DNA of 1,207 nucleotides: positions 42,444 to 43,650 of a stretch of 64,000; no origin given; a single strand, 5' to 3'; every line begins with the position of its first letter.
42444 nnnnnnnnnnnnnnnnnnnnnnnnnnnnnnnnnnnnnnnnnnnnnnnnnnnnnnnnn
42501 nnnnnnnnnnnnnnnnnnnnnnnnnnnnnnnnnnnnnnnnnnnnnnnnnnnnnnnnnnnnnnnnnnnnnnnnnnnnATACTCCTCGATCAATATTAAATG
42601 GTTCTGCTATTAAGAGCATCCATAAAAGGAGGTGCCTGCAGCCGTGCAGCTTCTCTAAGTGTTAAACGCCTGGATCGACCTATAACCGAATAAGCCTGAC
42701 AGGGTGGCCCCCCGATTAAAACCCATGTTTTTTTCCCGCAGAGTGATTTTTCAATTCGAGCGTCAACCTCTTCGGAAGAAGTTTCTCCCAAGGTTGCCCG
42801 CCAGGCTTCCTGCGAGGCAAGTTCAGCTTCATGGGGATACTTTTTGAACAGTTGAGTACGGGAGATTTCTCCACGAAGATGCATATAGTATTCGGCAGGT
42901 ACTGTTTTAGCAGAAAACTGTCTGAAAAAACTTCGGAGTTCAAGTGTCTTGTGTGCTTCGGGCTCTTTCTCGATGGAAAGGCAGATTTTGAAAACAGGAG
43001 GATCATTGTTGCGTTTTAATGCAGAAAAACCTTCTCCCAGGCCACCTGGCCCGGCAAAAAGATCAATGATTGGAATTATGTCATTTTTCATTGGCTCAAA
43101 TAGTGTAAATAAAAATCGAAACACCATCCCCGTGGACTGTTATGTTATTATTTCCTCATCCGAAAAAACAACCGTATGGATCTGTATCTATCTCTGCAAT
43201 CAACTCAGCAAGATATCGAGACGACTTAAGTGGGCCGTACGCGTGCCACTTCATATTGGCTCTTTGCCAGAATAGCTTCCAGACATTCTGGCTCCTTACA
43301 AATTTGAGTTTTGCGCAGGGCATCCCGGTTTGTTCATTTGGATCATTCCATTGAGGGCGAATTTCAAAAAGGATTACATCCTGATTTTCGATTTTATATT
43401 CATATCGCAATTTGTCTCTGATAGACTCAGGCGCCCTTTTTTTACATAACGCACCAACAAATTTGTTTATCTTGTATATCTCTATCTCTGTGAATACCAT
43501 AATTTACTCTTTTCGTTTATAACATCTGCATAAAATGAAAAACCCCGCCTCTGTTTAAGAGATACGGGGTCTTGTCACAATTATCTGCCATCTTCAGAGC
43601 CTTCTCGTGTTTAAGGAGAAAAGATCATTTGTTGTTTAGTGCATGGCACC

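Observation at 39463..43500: Operon of DUF3024, a gutted C5-methyltransferase, and a SauUSI-architecture PLD nuclease/helicase/DUF3427 enzyme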

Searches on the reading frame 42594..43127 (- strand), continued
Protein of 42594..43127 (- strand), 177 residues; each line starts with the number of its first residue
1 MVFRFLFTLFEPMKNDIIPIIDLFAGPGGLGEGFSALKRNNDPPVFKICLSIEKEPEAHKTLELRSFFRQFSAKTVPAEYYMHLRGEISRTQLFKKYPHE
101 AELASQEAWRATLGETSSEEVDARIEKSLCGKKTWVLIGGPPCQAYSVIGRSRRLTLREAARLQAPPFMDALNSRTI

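Call 64: search_protein_families(library=padloc, proteins=[L062:5013-6570:+], max_evalue=0.00001)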
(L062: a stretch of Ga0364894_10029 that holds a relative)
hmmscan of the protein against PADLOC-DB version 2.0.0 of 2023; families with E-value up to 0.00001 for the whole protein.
L062:5013-6570:+ (519 aa): 51 families (the best 25 are shown)
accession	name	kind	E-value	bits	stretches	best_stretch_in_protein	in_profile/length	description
PDLC02649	DrmMII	-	7.6e-88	293.3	2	362-518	271-419/422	DrmMII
PDLC03232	MTase_II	-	3.6e-64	215.3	2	375-518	325-461/465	Type II methyltransferase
PDLC03234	MTase_II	-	4.5e-61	205.2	2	244-518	155-367/375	Type II methyltransferase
PDLC03378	MTase_II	-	6.7e-57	191.3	2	116-323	65-232/344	Type II methyltransferase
PDLC02656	DrmMII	-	9.9e-47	157.9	2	430-515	384-467/491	DrmMII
PDLC03326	MTase_II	-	7.6e-46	155.1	2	434-517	290-376/412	Type II methyltransferase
PDLC02648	DrmMII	-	1.4e-43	147.4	2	417-513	347-447/468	DrmMII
PDLC00033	DruM2|DruM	-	7.4e-43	145.2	1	113-517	88-364/368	DNA cytosine methylase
PDLC03272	MTase_II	-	6.4e-41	138.8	2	3-199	76-206/407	Type II methyltransferase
PDLC00026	DruM2|DruM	-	1.4e-35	121.5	2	121-271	71-175/336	DNA cytosine methylase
PDLC03307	MTase_II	-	9.2e-34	115.3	2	121-273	65-201/382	Type II methyltransferase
PDLC03237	MTase_II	-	5.9e-33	111.8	2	442-516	717-790/1036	Type II methyltransferase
PDLC03225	MTase_II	-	1e-32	111.6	2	458-513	541-594/615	Type II methyltransferase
PDLC00030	DruM2|DruM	-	6.2e-31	105.9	2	455-518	300-365/380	DNA cytosine methylase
PDLC02650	DrmMII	-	1.2e-30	104.8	2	462-513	363-414/435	DrmMII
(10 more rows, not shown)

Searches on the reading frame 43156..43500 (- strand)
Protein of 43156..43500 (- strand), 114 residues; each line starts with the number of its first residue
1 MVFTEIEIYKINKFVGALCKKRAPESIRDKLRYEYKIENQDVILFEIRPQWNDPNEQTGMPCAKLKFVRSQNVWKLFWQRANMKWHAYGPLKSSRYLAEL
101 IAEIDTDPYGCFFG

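Call 3: search_protein_families(library=pfam, proteins=[window:43156-43500:-], max_evalue=0.01)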
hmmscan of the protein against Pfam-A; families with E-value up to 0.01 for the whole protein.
window:43156-43500:- (114 aa): 1 family
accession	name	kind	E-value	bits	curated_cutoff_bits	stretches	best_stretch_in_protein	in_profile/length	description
PF11225.14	DUF3024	-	3.1e-34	118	24.9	1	4-114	2-112/112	Domain of unknown function (DUF3024)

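Call 4: search_protein_families(library=padloc, proteins=[window:43156-43500:-], max_evalue=0.01)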
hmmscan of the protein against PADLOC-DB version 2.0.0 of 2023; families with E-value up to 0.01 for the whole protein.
window:43156-43500:- (114 aa): 1 family
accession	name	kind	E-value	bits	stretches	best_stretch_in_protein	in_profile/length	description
PDLC05018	PDC-S43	-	3.3e-40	134.8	1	1-114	1-115/115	-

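Call 12: find_homologous_proteins(query=window:43156-43500:-, max_evalue=0.001)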
Query window:43156-43500:- (114 aa): 28 proteins with E <= 0.001 among 29 candidates.
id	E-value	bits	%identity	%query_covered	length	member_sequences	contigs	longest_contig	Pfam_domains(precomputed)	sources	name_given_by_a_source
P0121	2.5e-74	265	100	100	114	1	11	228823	PF11225.15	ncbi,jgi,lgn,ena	-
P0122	1.0e-66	240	90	100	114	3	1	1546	PF11225.15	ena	-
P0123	3.9e-65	235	89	100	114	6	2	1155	PF11225.15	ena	-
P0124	3.9e-65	235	89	100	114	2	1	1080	PF11225.15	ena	-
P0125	6.2e-63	228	85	100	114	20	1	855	PF11225.15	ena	-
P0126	2.4e-61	223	83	100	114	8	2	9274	PF11225.15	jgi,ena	-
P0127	2.9e-60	219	83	100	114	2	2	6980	PF11225.15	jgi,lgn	-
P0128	3.9e-60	219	84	100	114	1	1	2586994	PF11225.15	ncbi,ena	-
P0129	5.8e-60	219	83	100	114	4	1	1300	PF11225.15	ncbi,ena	-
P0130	6.9e-59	215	82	100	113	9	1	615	PF11225.15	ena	-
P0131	8.2e-59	215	79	100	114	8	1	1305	PF11225.15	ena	-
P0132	1.1e-58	214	80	100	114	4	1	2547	PF11225.15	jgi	-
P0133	1.6e-58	214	82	100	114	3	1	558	PF11225.15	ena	-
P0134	1.6e-58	214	79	100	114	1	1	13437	PF11225.15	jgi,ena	-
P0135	2.2e-58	213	79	100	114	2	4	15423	PF11225.15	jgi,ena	-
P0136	5.5e-58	212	78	100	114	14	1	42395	PF11225.15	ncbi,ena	-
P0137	7.8e-58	212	79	100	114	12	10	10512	PF11225.15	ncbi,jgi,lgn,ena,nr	ncbi:MAG: DUF3024 domain-containing protein [Desulfobacterales bacterium]|jgi:hypothetical protein|n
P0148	1.6e-23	101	51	85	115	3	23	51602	PF11225.15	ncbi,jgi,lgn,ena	jgi:hypothetical protein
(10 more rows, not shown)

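Call 14: find_encoding_contigs(protein=P0128, flank=8000, max_places=3)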
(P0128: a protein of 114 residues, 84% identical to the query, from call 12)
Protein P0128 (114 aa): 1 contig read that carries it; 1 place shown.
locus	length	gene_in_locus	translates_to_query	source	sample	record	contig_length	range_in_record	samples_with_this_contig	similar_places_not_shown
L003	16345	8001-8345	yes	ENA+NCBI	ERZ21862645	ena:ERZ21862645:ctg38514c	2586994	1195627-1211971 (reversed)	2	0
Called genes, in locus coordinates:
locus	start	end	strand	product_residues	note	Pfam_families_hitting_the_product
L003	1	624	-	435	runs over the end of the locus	-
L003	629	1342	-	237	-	PF17131:TP_0789-like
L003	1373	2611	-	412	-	PF12704:MacB_PCD, PF02687:FtsX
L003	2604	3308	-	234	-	PF02463:SMC_N (faint), PF00005:ABC_tran, PF13304:AAA_21 (weak)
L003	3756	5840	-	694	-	PF00270:DEAD, PF04851:ResIII, PF22527:DEXQc_Suv3 (weak), PF00271:Helicase_C (weak), PF08148:DSHCT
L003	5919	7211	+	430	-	PF07690:MFS_1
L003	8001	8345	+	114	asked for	PF11225:DUF3024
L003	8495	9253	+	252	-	PF00665:rve, PF13683:rve_3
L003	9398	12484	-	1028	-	PF25794:SACS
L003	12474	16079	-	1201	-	PF18731:HEPN_Swt1, PF00176:SNF2-rel_dom, PF04851:ResIII, PF00271:Helicase_C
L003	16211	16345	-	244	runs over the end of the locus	PF01863:YgjP-like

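Call 15: find_encoding_contigs(protein=P0136, flank=8000, max_places=3)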
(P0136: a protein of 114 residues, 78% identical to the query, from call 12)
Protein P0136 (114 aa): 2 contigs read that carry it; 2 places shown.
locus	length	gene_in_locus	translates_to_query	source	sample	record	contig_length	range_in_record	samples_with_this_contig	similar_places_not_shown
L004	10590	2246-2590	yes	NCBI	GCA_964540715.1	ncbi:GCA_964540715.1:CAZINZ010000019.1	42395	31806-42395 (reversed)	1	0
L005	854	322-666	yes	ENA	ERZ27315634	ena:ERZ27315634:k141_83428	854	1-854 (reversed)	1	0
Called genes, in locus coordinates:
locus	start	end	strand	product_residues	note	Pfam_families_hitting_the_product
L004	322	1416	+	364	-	PF00149:Metallophos, PF12850:Metallophos_2 (weak)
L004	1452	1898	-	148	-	PF14539:DUF4442, PF03061:4HBT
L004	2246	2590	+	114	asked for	PF11225:DUF3024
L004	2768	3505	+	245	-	PF20582:UPF0758_N, PF04002:RadC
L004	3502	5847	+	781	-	PF12161:HsdM_N, PF02384:N6_Mtase, PF07669:Eco57I (weak)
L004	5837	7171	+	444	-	PF01420:Methylase_S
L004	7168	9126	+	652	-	PF03235:GmrSD_N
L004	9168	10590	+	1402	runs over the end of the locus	PF25794:SACS (weak), PF13020:NOV_C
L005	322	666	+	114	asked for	PF11225:DUF3024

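Call 16: find_encoding_contigs(protein=P0148, flank=8000, max_places=6)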
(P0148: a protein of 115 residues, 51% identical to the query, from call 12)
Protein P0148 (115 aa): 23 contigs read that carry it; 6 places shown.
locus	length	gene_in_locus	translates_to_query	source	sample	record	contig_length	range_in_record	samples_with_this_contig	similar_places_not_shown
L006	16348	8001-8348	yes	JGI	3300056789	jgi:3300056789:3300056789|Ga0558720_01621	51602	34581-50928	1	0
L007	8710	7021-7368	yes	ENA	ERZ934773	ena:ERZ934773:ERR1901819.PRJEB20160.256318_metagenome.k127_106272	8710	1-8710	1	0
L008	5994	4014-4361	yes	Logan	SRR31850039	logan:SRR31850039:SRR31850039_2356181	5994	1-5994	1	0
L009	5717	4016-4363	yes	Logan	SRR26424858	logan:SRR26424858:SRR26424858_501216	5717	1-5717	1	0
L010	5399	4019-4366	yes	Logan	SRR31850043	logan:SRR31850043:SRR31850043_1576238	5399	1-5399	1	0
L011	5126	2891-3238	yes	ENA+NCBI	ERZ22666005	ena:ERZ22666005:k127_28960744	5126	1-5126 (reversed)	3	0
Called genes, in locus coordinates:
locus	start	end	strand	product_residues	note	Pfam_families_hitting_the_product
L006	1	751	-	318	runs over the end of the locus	PF03747:ADP_ribosyl_GH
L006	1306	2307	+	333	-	PF07452:CHRD, PF00404:Dockerin_1 (faint)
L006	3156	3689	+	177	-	PF01797:Y1_Tnp (weak)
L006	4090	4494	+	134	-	-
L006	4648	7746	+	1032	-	PF00211:Guanylate_cyc, PF00931:NB-ARC (weak), PF13424:TPR_12, PF24885:TPR_NPHP3 (weak), PF13424:TPR_12, PF13424:TPR_12, PF13424:TPR_12, PF13424:TPR_12, +11 more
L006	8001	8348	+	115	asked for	PF11225:DUF3024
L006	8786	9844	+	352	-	PF02275:CBAH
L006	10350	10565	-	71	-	-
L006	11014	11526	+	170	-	PF13302:Acetyltransf_3, PF00583:Acetyltransf_1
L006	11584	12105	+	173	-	PF00857:Isochorismatase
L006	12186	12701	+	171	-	PF00583:Acetyltransf_1, PF13673:Acetyltransf_10, PF13508:Acetyltransf_7 (weak)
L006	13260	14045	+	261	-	PF02525:Flavodoxin_2, PF03358:FMN_red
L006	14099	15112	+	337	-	PF03446:NAD_binding_2, PF03807:F420_oxidored (weak), PF00393:6PGD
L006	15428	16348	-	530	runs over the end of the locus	?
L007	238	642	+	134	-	-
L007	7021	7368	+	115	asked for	PF11225:DUF3024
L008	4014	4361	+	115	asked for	PF11225:DUF3024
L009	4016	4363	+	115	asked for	PF11225:DUF3024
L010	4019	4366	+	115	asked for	PF11225:DUF3024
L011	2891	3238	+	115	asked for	PF11225:DUF3024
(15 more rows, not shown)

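Call 17: find_encoding_contigs(protein=P0121, flank=10000, max_places=8)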
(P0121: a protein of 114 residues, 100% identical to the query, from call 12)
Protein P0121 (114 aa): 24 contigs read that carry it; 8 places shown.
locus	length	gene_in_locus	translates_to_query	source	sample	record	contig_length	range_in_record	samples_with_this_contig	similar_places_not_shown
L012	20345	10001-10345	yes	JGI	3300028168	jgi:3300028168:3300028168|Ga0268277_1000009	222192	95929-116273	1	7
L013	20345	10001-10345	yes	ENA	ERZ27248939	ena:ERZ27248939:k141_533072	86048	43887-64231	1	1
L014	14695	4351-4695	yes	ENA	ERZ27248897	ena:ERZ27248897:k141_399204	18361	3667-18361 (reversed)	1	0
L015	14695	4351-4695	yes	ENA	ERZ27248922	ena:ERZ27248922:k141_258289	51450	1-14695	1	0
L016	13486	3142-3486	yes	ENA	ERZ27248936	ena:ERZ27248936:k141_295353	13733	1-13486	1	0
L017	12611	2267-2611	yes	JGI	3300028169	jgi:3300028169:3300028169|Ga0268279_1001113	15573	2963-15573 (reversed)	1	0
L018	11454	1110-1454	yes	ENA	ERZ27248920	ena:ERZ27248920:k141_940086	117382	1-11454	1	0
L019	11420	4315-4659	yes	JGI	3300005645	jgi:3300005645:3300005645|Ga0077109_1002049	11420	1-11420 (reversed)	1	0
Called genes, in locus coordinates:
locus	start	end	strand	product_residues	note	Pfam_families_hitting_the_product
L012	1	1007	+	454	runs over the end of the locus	PF13632:Glyco_trans_2_3 (weak)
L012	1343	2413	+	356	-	PF04551:GcpE, PF26540:GcpE_C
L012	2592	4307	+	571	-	PF00587:tRNA-synt_2b, PF04073:tRNA_edit, PF03129:HGTP_anticodon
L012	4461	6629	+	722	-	PF01966:HD, PF13328:HD_4, PF04607:RelA_SpoT, PF02824:TGS, PF19296:RelA_AH, PF28438:RelA_RIS, PF13291:ACT_4, PF01842:ACT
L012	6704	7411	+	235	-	PF01520:Amidase_3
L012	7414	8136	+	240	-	PF01138:RNase_PH, PF03725:RNase_PH_C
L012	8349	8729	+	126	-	PF01725:Ham1p_like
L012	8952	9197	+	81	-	PF04014:MazE_antitoxin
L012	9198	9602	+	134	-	PF01850:PIN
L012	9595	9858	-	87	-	-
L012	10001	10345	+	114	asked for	PF11225:DUF3024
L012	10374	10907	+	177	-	PF00145:DNA_methylase (faint)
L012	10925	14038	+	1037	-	PF09565:RE_NgoFVII (faint), PF13091:PLDc_2 (weak), PF00270:DEAD (weak), PF04851:ResIII, PF18766:SWI2_SNF2, PF00271:Helicase_C, PF11907:DUF3427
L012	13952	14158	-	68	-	-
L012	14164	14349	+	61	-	-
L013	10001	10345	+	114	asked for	PF11225:DUF3024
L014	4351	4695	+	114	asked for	PF11225:DUF3024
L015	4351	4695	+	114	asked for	PF11225:DUF3024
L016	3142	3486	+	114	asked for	PF11225:DUF3024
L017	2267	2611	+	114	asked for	PF11225:DUF3024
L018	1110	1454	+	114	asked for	PF11225:DUF3024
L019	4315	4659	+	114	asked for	PF11225:DUF3024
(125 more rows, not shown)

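Call 18: find_encoding_contigs(protein=P0137, flank=8000, max_places=8)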
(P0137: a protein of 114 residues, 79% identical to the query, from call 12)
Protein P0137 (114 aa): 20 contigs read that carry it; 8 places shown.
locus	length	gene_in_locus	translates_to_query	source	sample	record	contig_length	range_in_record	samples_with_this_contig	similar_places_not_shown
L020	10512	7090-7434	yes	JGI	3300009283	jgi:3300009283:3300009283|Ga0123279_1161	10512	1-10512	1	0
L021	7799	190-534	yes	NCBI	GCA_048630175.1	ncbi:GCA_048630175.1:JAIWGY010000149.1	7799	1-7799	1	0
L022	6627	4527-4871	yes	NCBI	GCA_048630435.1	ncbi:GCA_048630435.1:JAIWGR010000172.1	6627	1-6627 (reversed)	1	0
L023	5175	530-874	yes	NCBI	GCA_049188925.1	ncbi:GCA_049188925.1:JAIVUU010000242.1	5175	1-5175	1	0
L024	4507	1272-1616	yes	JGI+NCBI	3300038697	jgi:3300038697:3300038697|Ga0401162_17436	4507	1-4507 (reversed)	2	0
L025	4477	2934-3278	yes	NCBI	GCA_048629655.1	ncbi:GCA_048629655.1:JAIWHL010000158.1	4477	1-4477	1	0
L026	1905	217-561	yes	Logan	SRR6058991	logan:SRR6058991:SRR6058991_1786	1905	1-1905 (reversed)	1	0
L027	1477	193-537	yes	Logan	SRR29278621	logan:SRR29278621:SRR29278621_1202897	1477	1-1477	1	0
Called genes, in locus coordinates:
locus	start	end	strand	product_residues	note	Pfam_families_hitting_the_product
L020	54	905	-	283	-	PF01513:NAD_kinase, PF20143:NAD_kinase_C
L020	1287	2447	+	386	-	PF13433:Peripla_BP_5, PF13458:Peripla_BP_6, PF01094:ANF_receptor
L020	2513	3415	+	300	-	PF02653:BPD_transp_2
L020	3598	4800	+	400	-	PF02653:BPD_transp_2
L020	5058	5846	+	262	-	PF13476:AAA_23 (weak), PF00005:ABC_tran, PF13304:AAA_21 (faint), PF12399:BCA_ABC_TP_C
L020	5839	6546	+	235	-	PF00005:ABC_tran, PF13304:AAA_21 (faint)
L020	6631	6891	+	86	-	PF21247:Fic-like_C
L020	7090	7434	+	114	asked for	PF11225:DUF3024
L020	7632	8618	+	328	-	PF08240:ADH_N, PF00107:ADH_zinc_N (weak), PF13602:ADH_zinc_N_2 (weak)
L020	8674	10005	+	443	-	PF00989:PAS, PF13188:PAS_8 (weak), PF08448:PAS_4 (weak), PF13426:PAS_9, PF00158:Sigma54_activat, PF14532:Sigma54_activ_2, PF25601:AAA_lid_14, PF02954:HTH_8, +3 more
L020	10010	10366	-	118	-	-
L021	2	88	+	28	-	?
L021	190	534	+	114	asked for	PF11225:DUF3024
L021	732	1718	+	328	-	PF08240:ADH_N, PF00107:ADH_zinc_N (weak), PF13602:ADH_zinc_N_2 (weak)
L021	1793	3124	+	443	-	PF00989:PAS, PF13188:PAS_8 (weak), PF08448:PAS_4 (weak), PF13426:PAS_9, PF00158:Sigma54_activat, PF14532:Sigma54_activ_2, PF25601:AAA_lid_14, PF02954:HTH_8, +3 more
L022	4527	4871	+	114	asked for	PF11225:DUF3024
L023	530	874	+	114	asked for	PF11225:DUF3024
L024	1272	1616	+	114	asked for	PF11225:DUF3024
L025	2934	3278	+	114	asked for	PF11225:DUF3024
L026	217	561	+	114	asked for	PF11225:DUF3024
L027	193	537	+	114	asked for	PF11225:DUF3024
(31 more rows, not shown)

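Call 32: search_protein_families(library=ncbifam, proteins=[window:43156-43500:-], max_evalue=0.001)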
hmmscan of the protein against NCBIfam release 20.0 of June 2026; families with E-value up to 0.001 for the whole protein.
window:43156-43500:- (114 aa): 0 families

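Call 39: predict_structure(alignment_id=A3)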
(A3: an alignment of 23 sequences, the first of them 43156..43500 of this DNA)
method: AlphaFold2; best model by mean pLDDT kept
length: 114 residues; sequences in the alignment: 23
mean_pLDDT: 72.0   pTM: 0.61
mean pLDDT of the five models: 72.0, 71.2, 63.3, 58.9, 55.5
residues with pLDDT >= 90: 0; 70-90: 82; 50-70: 27; < 50: 5
segments of 3 or more residues with pLDDT < 50: 83-85
pLDDT, mean of each block of 10 residues (from residue 1): 78 78 74 77 78 59 80 77 53 75 70 53
secondary structure, 60 per line:
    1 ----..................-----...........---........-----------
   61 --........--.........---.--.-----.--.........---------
elements in order: H5-22 E31-38 E42-49 E63-70 E73-81 H97-105

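Call 43: fold_search(model_id=the predicted structure, library=pdb)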
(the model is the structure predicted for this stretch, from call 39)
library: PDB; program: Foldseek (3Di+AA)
matches with E <= 10: 1017; with E <= 0.001: 0
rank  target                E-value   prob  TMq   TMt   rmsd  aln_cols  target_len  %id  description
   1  9ut3_B                6.5e-03  0.94  0.37  0.12   6.7       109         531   13  The helicase module of the helicase-primase complex from HHV1 bound with ssDNA and amenamevir (released 2026-04-08)
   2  9ut5_B                2.7e-02  0.72  0.33  0.07   7.4       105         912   11  The helicase-primase complex from HHV1 bound with ssDNA and pritelivir (released 2026-04-08)
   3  9nn2_B                3.8e-02  0.77  0.36  0.07   7.2       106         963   10  Composite structure of HSV-1 helicase-primase in complex with a forked DNA and amenamevir (released 2025-11-19)
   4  9ut6_B                3.8e-02  0.63  0.31  0.11   7.2       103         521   11  The helicase module of the helicase-primase complex from HHV1 bound with ssDNA and pritelivir (released 2026-04-08)
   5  9ycv_C                5.8e-02  0.66  0.35  0.08   7.6       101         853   13  HSV Helicase-primase complex bound to amenamevir (released 2025-12-31)
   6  4pso_A                6.1e-02  0.66  0.34  0.20  15.8       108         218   11  Crystal structure of apeThermo-DBP-RP2 bound to ssDNA dT10 (released 2014-04-30)
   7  9yc9_C                7.8e-02  0.63  0.36  0.08   7.3       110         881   11  HSV replication fork complex bound to pritelivir (released 2025-12-31)
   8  9yct_C                8.8e-02  0.63  0.34  0.08   7.2       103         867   11  HSV helicase-primase complex bound to pritelivir (released 2025-12-31)
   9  4psn_C                1.2e-01  0.44  0.33  0.20  15.5       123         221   12  Crystal structure of apeThermo-DBP-RP2 (released 2014-04-30)
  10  4pso_B                1.7e-01  0.44  0.33  0.20  16.6       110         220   14  Crystal structure of apeThermo-DBP-RP2 bound to ssDNA dT10 (released 2014-04-30)
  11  4nkb_A                2.1e-01  0.72  0.37  0.23   5.9        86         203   13  Crystal Structure of the cryptic polo box (CPB)of ZYG-1 (released 2014-08-27)
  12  4pso_D                2.2e-01  0.35  0.34  0.21  16.1       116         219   15  Crystal structure of apeThermo-DBP-RP2 bound to ssDNA dT10 (released 2014-04-30)
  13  3fi8                  2.4e-01  0.60  0.31  0.13   5.8        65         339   11  Crystal structure of choline kinase from Plasmodium Falciparum, PF14_0020 (released 2009-02-10)
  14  4psn_A                2.4e-01  0.23  0.30  0.18  16.2       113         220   14  Crystal structure of apeThermo-DBP-RP2 (released 2014-04-30)
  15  4pso_G                2.4e-01  0.20  0.30  0.19  15.3       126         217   13  Crystal structure of apeThermo-DBP-RP2 bound to ssDNA dT10 (released 2014-04-30)
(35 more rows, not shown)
